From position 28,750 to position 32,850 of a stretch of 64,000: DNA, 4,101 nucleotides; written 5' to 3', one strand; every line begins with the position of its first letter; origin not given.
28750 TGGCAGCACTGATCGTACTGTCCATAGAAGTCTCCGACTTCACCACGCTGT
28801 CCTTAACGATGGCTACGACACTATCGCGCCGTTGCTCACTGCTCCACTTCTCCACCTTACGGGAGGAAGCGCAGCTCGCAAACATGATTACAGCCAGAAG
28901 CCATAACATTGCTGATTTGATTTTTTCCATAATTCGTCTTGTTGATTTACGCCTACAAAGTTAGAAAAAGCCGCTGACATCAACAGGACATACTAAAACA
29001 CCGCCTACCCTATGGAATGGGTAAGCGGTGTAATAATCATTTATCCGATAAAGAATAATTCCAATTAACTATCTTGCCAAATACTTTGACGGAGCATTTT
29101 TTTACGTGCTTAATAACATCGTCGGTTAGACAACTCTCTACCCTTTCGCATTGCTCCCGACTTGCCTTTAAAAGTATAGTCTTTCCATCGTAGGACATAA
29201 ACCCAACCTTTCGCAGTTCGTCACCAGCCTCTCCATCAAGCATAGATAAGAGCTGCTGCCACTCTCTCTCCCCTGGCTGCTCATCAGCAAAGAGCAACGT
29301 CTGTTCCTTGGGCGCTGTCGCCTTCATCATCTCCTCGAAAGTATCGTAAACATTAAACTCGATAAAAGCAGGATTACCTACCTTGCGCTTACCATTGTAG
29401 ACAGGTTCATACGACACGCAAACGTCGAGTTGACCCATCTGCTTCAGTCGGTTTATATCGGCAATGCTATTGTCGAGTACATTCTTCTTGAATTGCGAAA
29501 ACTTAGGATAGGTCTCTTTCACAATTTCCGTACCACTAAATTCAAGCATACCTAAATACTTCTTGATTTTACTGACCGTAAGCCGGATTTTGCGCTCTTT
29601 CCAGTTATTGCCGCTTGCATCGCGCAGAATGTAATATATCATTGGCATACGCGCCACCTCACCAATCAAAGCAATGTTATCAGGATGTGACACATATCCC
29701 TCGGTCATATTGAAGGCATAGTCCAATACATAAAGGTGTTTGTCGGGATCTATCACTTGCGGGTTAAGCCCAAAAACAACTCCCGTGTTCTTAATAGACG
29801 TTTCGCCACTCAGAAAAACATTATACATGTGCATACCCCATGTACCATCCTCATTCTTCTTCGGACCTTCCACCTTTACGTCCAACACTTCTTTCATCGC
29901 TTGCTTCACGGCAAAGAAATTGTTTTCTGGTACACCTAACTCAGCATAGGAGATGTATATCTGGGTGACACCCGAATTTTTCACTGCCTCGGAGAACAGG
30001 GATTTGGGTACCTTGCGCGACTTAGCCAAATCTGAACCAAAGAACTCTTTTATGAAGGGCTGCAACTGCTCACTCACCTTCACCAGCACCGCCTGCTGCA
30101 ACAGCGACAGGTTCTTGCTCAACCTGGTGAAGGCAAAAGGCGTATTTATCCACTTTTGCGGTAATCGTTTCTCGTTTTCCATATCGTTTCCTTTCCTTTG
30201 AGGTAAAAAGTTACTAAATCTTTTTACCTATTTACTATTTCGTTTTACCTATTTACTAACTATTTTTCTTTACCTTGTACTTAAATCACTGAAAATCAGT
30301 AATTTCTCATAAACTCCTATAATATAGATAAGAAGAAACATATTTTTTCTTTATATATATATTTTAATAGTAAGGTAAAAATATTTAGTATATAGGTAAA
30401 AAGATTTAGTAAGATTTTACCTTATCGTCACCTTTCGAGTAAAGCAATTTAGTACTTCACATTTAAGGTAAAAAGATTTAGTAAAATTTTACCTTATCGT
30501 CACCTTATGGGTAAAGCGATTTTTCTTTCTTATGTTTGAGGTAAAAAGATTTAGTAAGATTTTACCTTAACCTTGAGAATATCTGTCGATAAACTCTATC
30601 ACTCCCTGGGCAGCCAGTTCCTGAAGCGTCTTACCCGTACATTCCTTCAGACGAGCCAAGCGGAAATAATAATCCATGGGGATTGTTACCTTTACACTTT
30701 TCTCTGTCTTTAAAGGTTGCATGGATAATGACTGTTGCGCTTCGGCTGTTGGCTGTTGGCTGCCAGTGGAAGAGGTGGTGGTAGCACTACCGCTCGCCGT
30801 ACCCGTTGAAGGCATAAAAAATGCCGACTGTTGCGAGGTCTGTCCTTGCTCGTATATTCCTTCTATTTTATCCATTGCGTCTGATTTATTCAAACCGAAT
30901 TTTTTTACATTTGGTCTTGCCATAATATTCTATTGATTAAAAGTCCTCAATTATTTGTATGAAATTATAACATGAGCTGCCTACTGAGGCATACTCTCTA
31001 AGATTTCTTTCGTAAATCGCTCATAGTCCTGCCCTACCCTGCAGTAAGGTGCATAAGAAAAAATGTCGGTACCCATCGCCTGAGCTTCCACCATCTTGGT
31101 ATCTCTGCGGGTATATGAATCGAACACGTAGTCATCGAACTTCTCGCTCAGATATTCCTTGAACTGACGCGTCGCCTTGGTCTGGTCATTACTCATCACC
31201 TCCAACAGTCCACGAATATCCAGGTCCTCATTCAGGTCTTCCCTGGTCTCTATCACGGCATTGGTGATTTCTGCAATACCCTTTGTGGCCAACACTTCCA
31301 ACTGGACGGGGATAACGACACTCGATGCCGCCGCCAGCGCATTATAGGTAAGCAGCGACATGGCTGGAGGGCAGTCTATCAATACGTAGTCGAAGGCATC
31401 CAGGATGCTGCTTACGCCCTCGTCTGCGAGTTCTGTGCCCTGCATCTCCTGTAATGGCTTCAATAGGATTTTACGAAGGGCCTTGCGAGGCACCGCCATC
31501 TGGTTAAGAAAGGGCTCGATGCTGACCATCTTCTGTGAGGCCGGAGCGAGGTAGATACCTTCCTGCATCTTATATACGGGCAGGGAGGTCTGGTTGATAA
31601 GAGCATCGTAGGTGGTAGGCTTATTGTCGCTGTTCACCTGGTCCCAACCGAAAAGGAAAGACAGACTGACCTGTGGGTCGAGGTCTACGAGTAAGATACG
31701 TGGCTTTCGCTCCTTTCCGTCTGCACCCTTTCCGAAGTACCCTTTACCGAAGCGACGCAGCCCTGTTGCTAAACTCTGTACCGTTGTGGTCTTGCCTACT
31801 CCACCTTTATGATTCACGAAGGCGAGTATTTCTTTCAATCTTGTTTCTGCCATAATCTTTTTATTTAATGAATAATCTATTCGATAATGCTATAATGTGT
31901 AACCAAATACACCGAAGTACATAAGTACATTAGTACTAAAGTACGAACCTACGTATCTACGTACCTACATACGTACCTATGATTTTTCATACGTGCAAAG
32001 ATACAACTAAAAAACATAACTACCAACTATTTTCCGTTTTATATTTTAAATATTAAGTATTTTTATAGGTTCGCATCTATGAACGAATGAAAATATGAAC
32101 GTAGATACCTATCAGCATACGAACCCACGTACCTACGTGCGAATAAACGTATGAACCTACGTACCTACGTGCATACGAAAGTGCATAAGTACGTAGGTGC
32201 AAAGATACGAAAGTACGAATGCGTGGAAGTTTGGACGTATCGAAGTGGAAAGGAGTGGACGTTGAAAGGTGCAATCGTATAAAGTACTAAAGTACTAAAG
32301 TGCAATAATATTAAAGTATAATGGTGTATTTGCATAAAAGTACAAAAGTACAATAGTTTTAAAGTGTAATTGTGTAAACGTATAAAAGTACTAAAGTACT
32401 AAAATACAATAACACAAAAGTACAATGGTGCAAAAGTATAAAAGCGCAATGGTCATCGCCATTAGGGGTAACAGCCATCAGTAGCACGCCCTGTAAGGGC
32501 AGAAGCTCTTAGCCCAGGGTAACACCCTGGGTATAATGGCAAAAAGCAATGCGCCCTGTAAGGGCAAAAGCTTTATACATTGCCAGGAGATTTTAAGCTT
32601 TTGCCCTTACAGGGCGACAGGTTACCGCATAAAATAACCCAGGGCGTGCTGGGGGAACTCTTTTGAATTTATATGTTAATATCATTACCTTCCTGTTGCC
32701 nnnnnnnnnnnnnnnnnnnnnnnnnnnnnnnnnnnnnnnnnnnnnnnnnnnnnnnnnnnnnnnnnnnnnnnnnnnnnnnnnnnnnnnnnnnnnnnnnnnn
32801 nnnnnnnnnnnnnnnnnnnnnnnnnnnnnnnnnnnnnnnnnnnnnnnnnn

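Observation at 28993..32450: Complete plasmid-type maintenance module inside a tailed-phage genome: candidate Bacteroidota phage-plasmid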

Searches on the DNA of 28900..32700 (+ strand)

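Call 9: search_dna_similar(query=window:28900-32700:+, collection=phages, mode=near)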
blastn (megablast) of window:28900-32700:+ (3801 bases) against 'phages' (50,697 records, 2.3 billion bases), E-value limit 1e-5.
Records with a match: 1; places in all: 1; records where one place covers at least 80% of the query: 0.
Best place of each record, by identity: 80-90% 1.
By first word of the organism name: Bacteriophage 1.
By host as written in the record: - 1.
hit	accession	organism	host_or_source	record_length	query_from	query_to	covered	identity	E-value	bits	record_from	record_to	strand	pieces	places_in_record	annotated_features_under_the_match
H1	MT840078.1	Bacteriophage sp.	human fecal samples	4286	3581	3724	4%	86.2%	3e-34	154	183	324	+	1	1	record has no annotation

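Call 10: search_dna_similar(query=window:28900-32700:+, collection=plasmids, mode=near)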
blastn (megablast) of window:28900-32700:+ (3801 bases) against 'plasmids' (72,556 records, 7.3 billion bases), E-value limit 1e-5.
Records with a match: 1; places in all: 2; records where one place covers at least 80% of the query: 0.
Best place of each record, by identity: 80-90% 1.
By first word of the organism name: Segatella 1.
By predicted mobility (MOB-suite, as given by PLSDB): non-mobilizable 1.
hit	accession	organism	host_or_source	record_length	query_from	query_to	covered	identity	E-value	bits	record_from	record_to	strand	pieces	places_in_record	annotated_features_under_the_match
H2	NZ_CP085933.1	Segatella copri DSM 18205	-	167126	3592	3724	3%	85.8%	7e-30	141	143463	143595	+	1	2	none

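Call 100: search_dna_similar(query=L009:1-1660:+, collection=plasmids, mode=near, max_rows=10)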
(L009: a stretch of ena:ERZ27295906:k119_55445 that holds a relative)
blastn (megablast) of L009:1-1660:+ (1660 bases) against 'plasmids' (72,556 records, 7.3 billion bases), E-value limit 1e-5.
No match.

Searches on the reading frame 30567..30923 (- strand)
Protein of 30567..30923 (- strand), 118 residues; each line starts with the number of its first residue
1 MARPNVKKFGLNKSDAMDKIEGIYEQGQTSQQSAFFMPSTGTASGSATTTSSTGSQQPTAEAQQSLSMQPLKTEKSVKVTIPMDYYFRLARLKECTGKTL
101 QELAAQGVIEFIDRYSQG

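Call 3: search_protein_families(library=pfam, proteins=[window:30567-30923:-], max_evalue=1)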
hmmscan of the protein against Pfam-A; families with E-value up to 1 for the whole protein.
window:30567-30923:- (118 aa): 1 family
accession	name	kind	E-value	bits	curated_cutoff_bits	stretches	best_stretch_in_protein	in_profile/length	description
PF12508.14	Transposon_TraM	-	0.12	13.4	25.1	1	13-86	69-141/145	Conjugative transposon, TraM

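Call 4: search_protein_families(library=ncbifam, proteins=[window:30567-30923:-], max_evalue=1)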
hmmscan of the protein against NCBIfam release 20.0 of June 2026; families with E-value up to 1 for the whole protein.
window:30567-30923:- (118 aa): 1 family
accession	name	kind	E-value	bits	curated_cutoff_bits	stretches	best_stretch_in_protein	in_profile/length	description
NF033875.1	Agg_substance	equivalog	0.26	8.8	1500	1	39-73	97-131/1306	LPXTG-anchored aggregation substance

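Call 31: search_solved_structures(query=window:30567-30923:-, max_evalue=10, show_alignments=2)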
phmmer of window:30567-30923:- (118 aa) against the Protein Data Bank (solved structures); distinct sequences matched with E-value up to 10: 2.
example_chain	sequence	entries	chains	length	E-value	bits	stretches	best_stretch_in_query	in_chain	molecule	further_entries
1u3e_M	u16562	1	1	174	1.3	12.7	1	68-118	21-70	HNH homing endonuclease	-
7pkq_L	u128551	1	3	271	1.4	12.6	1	20-62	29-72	mS105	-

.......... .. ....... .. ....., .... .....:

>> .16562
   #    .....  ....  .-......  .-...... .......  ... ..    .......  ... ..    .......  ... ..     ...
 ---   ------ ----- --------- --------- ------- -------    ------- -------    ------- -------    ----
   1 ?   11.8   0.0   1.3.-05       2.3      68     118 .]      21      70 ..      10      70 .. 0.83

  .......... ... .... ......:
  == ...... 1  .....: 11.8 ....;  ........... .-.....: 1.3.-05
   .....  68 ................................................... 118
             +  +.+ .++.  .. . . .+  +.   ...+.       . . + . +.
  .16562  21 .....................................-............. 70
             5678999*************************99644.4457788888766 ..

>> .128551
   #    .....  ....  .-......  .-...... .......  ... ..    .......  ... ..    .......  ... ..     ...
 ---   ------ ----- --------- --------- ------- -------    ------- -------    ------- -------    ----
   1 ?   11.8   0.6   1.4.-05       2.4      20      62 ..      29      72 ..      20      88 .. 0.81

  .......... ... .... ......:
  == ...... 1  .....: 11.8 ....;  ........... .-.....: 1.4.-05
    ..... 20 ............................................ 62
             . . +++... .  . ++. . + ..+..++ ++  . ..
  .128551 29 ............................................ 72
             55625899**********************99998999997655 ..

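Call 53: find_homologous_proteins(query=window:30567-30923:-, max_evalue=0.01)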
Query window:30567-30923:- (118 aa): 148 proteins with E <= 0.01 among 160 candidates; the best 120 are listed.
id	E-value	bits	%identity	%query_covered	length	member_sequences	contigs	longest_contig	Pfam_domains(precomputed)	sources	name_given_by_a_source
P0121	1.4e-66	239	98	100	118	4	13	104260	-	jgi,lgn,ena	jgi:hypothetical protein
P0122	4.5e-65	234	97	100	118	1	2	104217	-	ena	-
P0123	4.3e-64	231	95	100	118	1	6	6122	-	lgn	-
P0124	6.4e-64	230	95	100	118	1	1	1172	-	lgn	-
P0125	1.5e-63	229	94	100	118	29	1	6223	-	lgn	-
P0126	1.9e-63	229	93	100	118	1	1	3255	-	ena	-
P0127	4.1e-63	228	93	100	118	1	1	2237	-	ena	-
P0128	2.8e-62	225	92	100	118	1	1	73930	-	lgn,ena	-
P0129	4.3e-62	225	93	100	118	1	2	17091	-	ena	-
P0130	1.2e-61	223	92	100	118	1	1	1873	-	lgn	-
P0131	1.7e-61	223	93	100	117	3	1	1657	-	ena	-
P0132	2.0e-61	222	90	100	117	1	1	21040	-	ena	-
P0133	2.6e-61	222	92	100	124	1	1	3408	-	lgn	-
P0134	2.9e-61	222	92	99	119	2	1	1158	-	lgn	-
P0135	3.2e-61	222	92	100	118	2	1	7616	-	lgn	-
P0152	3.4e-57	209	85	100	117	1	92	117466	-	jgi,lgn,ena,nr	jgi:hypothetical protein|nr:MAG TPA: Ribbon-helix-helix domain [Caudoviricetes sp.]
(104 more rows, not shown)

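Call 56: search_solved_structures(query=A2, max_evalue=10, show_alignments=2)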
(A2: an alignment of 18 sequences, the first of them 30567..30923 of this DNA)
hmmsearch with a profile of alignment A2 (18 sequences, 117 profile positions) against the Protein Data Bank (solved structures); distinct sequences matched with E-value up to 10: 1.
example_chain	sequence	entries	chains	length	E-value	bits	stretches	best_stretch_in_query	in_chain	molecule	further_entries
1u3e_M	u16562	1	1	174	0.43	14.3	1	69-101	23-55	HNH homing endonuclease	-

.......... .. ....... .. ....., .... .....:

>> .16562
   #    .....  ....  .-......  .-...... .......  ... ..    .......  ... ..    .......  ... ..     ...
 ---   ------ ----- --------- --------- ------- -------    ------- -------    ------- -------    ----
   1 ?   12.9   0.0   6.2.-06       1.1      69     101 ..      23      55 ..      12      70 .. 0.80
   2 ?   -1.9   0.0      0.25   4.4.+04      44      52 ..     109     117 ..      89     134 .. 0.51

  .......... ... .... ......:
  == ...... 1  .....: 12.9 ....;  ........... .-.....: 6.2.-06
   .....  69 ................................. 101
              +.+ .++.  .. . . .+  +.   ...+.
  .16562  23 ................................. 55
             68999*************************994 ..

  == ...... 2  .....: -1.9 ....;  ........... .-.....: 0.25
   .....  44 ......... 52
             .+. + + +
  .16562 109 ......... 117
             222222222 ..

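Call 60: predict_structure(alignment_id=A2)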
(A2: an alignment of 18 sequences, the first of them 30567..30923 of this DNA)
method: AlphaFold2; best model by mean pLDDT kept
length: 118 residues; sequences in the alignment: 18
mean_pLDDT: 56.9   pTM: 0.24
mean pLDDT of the five models: 56.9, 53.2, 52.3, 50.4, 46.2
residues with pLDDT >= 90: 0; 70-90: 22; 50-70: 62; < 50: 34
segments of 3 or more residues with pLDDT < 50: 34-37, 41-64
pLDDT, mean of each block of 10 residues (from residue 1): 55 57 55 46 41 41 52 55 72 80 71 59
secondary structure, 60 per line:
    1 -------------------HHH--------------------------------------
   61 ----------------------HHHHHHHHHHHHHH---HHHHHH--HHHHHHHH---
elements in order: H83-96 H100-105 H108-115

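Call 65: fold_search(model_id=the predicted structure, library=pdb)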
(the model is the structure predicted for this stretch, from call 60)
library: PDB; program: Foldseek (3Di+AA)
matches with E <= 10: 0; with E <= 0.001: 0
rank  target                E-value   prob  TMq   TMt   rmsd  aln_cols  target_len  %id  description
